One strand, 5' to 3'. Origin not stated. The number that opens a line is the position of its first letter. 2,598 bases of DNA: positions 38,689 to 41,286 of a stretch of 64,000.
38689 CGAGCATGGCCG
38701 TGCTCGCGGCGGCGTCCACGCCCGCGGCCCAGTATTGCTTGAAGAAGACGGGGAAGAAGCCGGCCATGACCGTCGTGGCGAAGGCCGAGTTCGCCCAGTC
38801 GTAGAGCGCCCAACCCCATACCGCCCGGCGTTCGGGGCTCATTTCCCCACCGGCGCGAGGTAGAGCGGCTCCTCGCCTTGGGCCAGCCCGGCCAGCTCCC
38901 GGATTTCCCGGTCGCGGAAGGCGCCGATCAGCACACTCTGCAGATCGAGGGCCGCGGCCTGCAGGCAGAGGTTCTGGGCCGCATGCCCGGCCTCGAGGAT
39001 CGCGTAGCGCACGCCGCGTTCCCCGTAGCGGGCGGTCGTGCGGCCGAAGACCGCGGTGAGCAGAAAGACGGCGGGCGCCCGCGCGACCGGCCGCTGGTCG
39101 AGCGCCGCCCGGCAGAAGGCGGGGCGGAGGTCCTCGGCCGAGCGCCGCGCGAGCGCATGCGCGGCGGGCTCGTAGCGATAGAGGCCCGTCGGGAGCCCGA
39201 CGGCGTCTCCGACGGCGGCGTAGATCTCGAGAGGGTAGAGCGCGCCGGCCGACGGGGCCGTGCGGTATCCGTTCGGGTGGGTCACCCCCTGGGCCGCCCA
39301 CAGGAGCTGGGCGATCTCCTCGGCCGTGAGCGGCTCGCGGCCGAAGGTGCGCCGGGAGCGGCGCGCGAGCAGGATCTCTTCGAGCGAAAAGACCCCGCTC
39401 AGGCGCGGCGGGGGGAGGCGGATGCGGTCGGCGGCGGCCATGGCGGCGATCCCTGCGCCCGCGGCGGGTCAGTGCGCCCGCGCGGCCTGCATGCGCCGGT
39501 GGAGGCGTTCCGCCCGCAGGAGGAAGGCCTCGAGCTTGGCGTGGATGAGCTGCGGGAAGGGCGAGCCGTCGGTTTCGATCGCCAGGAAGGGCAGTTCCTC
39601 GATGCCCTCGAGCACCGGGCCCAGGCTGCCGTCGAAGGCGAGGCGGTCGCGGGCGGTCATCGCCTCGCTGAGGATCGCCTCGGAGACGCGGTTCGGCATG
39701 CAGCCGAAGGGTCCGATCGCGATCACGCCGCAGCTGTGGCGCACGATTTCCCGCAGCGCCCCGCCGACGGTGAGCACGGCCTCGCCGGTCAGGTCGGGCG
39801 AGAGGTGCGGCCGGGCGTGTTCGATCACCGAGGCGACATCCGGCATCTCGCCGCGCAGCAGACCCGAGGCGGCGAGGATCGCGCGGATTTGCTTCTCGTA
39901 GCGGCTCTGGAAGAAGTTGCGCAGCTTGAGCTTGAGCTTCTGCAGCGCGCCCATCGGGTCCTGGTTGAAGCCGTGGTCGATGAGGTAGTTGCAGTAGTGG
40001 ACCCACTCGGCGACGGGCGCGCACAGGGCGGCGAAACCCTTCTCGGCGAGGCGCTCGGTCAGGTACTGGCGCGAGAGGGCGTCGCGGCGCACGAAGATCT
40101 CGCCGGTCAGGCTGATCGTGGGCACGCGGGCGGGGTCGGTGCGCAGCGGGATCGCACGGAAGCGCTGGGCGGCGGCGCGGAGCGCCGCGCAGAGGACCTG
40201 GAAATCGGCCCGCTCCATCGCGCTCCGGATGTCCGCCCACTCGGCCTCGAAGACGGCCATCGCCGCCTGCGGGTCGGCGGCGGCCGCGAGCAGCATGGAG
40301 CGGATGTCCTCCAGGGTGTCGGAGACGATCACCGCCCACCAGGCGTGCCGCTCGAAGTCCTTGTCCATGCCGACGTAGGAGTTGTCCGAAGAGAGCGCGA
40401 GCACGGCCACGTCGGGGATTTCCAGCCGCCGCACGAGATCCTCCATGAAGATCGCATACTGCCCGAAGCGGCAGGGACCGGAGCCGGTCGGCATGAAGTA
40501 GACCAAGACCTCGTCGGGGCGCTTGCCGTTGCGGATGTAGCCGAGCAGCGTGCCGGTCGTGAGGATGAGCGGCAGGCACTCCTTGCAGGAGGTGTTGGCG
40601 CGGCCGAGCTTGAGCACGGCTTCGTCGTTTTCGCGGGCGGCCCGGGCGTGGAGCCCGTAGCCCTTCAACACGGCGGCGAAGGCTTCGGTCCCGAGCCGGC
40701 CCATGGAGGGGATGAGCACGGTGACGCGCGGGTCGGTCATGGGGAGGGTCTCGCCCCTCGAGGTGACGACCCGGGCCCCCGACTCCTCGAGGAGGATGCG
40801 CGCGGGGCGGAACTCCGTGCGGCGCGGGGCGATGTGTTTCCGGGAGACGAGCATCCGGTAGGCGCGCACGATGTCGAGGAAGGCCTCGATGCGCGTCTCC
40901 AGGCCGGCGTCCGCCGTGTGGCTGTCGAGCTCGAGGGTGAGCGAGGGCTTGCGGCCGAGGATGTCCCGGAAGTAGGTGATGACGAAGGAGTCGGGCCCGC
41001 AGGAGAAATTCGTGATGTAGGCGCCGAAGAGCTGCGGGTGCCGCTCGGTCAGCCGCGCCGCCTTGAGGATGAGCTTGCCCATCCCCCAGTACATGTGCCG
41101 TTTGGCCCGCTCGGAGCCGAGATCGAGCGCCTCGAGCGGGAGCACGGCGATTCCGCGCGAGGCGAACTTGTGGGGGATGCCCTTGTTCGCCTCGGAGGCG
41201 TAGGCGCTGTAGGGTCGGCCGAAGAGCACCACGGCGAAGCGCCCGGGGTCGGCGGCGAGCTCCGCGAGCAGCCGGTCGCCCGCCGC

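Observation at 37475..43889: PlsA/PlsR-type radical enzyme in an operon with a SagB-type flavoprotein and a UMF1 MFS transporter: candidate anaerobic ether-lipid module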

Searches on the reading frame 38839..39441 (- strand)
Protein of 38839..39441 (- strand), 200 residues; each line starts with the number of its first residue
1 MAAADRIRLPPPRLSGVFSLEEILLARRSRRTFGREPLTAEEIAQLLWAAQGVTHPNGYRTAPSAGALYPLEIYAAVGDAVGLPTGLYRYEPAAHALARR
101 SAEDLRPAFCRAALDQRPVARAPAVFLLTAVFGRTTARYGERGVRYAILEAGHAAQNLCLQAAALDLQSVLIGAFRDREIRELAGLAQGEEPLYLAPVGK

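Call 6: search_protein_families(library=pfam, proteins=[window:38839-39441:-], max_evalue=0.01)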
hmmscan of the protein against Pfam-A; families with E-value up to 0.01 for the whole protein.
window:38839-39441:- (200 aa): 1 family
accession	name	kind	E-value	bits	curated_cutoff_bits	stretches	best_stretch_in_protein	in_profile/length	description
PF00881.29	Nitroreductase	-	2.9e-32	112.6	23.5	1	25-200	2-167/167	Nitroreductase family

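Call 7: search_protein_families(library=ncbifam, proteins=[window:38839-39441:-], max_evalue=0.001)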
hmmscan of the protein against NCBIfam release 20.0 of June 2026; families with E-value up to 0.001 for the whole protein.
window:38839-39441:- (200 aa): 3 families
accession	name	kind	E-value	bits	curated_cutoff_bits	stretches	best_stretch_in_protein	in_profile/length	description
TIGR03605.1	antibiot_sagB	domain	4.8e-37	127.1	78.4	1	39-199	1-172/173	SagB family peptide dehydrogenase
TIGR04511.1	SagB_rel_DH_2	exception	3.5e-22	79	240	1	3-188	160-355/380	putative peptide maturation dehydrogenase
NF008033.1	PRK10765.1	equivalog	0.00053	19.5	223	0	101-188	52-147/240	oxygen-insensitive NADPH nitroreductase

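Call 29: search_solved_structures(query=window:38839-39441:-, max_evalue=0.01)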
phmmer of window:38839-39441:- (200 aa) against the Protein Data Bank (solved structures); distinct sequences matched with E-value up to 0.01: 15.
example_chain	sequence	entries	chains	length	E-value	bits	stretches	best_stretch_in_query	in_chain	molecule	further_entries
3eo7_A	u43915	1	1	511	1.6e-33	119.3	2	59-185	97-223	Putative Nitroreductase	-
3hj9_A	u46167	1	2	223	1.5e-19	73.7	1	7-199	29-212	Oxidoreductase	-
8cqs_A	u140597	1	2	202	1.1e-11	48.1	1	4-199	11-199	Nitroreductase-like protein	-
5lq4_A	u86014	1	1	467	1.6e-11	47.5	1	18-191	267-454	CyaGox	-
8pz5_A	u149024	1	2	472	1.6e-11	47.5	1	18-191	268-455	SagB-type dehydrogenase domain protein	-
5lq4_B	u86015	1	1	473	1.6e-11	47.5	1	18-191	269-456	CyaGox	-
3hoi_A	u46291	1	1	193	2.9e-11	46.6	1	5-198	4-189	FMN-dependent nitroreductase BF3017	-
7ly5_B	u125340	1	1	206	1.8e-07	34.3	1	19-185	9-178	BmdC, oxidase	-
7ly7_B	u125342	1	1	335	5.2e-07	32.8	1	19-184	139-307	BmdC, Oxidase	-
7ly4_A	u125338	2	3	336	5.3e-07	32.8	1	19-184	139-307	BmdC, Oxidase | BmdC, NRPS oxidase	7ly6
6gos_C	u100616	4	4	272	1.8e-06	31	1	38-188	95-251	Microcin B17-processing protein McbC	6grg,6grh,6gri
4dn2_A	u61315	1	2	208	2.1e-06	30.8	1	115-191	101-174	Nitroreductase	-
4g8s_A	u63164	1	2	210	7.3e-06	29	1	110-187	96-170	Nitroreductase family protein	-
9exv_A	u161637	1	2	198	0.0015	21.5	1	95-199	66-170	Nitroreductase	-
8cqt_A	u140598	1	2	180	0.0022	21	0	122-190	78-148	Putative NADH dehydrogenase/NAD(P)H nitroreductase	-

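Call 36: find_related_loci(query=A1, collection=metagenome_contigs, flank=8000)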
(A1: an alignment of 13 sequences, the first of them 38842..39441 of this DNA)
Query A1 (200 aa) in metagenome_contigs; peptide patterns used: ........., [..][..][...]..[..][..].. (x = any residue, [..] = any of these).
600 stretches matched a pattern (row limit reached: there are more); 579 encode a relative of the query (tblastn E <= 1e-3); the best 80 are kept; 80 distinct loci.
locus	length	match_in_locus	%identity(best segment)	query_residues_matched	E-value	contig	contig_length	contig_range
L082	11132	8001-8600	67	1-200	2e-84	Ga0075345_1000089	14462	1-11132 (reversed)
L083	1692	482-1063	55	7-200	3e-68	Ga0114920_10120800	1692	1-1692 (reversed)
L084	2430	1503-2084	54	7-200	7e-67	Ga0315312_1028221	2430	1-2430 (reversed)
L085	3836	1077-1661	54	6-200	1e-65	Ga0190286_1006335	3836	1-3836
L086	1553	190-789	51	1-200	9e-68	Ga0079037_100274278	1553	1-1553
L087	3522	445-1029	53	7-200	2e-64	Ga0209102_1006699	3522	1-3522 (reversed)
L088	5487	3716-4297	55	7-200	5e-64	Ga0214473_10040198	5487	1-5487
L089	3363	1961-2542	55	7-200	3e-64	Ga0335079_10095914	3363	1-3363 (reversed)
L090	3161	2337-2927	52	4-200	3e-64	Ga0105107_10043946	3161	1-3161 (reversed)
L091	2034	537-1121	52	6-200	1e-65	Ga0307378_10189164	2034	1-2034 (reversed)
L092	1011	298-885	51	5-200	2e-68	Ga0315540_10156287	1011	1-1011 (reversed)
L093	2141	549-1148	48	1-200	3e-65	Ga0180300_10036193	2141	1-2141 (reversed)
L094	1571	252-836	53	7-200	3e-66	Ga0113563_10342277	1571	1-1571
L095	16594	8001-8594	49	3-200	3e-63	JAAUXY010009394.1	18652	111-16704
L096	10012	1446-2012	56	6-200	2e-63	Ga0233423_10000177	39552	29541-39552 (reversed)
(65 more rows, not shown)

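Call 44: search_solved_structures(query=A1, max_evalue=0.001, show_alignments=5)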
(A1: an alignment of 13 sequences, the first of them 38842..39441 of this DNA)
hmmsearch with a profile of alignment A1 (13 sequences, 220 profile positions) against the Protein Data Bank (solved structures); distinct sequences matched with E-value up to 0.001: 35.
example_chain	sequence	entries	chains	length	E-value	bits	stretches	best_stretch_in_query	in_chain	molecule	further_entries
3eo7_A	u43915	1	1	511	2.2e-66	226.6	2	38-220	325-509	Putative Nitroreductase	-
8cqs_A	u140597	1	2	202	4.5e-28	101.4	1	22-219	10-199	Nitroreductase-like protein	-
3hoi_A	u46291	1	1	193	2.4e-27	99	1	25-219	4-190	FMN-dependent nitroreductase BF3017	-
5lq4_A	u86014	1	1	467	3.9e-25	91.8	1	16-212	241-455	CyaGox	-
8pz5_A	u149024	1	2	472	4e-25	91.7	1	16-212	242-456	SagB-type dehydrogenase domain protein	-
5lq4_B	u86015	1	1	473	4e-25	91.7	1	16-212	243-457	CyaGox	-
3hj9_A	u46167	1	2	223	1.7e-23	86.4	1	24-220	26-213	Oxidoreductase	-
7ly5_B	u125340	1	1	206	7.5e-19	71.2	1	35-215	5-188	BmdC, oxidase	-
7ly7_B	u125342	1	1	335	2.1e-18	69.7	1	33-215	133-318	BmdC, Oxidase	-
7ly4_A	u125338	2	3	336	2.1e-18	69.7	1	33-215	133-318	BmdC, Oxidase | BmdC, NRPS oxidase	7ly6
6gos_C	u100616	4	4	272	3.3e-15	59.3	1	55-210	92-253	Microcin B17-processing protein McbC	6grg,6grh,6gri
4dn2_A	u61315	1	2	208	2.7e-13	53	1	135-219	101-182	Nitroreductase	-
4g8s_A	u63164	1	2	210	2e-12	50.2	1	135-219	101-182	Nitroreductase family protein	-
5hdj_A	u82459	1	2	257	3.7e-12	49.3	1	114-219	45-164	NfrA1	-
8uc3_A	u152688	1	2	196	8.6e-09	38.3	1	170-220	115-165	Albonoursin synthase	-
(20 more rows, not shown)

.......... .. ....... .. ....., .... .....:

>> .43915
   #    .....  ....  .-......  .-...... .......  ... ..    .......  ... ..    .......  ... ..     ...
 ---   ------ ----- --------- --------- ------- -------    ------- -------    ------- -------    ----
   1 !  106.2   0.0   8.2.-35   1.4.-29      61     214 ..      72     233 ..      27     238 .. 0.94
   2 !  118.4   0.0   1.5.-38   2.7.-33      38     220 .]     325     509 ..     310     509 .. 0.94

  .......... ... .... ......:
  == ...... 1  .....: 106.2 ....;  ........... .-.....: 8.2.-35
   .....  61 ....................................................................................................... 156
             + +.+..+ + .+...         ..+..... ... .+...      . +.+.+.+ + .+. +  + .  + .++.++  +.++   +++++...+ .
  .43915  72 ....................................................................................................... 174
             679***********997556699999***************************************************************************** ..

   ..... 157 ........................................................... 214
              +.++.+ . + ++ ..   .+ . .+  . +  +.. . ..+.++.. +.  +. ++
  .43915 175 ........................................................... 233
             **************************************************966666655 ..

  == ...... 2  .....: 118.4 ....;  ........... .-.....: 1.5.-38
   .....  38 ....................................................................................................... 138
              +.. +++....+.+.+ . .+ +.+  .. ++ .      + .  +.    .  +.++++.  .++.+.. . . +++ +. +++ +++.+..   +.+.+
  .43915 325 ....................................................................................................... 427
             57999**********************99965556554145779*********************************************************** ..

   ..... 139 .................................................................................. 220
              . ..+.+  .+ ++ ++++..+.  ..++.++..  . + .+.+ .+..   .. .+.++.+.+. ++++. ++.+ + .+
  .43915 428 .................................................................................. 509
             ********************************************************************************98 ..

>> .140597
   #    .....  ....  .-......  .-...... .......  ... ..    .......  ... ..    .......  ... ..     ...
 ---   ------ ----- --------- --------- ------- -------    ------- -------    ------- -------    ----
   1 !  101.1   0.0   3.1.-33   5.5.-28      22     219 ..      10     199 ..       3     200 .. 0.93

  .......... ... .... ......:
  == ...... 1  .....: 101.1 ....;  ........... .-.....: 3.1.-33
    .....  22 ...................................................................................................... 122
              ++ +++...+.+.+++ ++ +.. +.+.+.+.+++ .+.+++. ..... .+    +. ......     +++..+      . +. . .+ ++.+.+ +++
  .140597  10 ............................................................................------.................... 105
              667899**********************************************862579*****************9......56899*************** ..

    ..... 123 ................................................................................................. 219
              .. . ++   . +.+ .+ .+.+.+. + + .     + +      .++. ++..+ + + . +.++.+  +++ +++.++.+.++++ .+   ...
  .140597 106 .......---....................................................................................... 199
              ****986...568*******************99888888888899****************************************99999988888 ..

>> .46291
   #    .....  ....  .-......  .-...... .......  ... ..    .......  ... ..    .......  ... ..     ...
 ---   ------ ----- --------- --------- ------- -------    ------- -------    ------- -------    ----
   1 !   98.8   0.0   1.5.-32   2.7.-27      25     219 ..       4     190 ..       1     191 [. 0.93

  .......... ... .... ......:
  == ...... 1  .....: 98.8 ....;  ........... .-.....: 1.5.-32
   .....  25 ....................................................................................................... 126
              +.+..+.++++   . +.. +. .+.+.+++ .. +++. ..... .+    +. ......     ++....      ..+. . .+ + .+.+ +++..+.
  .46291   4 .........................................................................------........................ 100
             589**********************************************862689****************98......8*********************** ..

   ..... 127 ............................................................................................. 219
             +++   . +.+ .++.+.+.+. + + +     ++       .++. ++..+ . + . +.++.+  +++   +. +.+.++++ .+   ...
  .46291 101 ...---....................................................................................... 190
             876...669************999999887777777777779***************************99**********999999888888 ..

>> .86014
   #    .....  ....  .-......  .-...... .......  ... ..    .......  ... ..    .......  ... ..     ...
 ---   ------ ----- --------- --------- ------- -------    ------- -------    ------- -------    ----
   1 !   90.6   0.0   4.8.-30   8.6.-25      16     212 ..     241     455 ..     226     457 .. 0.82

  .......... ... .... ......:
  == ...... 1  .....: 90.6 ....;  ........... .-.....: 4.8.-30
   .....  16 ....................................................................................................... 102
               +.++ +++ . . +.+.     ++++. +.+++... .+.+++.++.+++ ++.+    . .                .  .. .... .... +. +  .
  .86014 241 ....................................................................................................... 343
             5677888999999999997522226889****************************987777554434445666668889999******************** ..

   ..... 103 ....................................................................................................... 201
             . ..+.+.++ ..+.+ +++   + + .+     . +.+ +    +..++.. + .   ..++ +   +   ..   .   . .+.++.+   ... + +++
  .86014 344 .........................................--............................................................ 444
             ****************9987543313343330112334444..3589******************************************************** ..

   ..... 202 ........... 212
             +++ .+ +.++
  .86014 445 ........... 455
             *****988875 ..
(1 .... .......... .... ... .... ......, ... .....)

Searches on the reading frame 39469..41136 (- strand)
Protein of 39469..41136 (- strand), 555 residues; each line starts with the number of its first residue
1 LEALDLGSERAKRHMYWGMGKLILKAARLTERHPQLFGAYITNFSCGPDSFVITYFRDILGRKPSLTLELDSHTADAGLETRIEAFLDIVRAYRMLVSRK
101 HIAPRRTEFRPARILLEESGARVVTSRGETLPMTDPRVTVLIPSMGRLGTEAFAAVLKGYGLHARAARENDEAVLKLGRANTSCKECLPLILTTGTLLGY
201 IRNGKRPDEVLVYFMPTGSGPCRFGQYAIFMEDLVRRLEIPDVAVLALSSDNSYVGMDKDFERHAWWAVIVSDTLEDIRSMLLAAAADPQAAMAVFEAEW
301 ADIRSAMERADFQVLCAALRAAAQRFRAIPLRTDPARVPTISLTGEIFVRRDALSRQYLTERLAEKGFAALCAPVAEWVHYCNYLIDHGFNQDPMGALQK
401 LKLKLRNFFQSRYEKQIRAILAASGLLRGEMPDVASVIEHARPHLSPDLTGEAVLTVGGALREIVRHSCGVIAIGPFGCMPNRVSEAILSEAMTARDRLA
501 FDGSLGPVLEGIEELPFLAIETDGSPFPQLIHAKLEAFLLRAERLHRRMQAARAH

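Call 48: search_protein_families(library=pfam, proteins=[window:39469-41136:-], max_evalue=10)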
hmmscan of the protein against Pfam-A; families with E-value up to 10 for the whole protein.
window:39469-41136:- (555 aa): 1 family
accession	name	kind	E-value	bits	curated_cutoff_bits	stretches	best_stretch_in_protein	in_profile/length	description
PF06050.19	HGD-D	-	0.0069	16.4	28.4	1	40-89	289-341/342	2-hydroxyglutaryl-CoA dehydratase, D-component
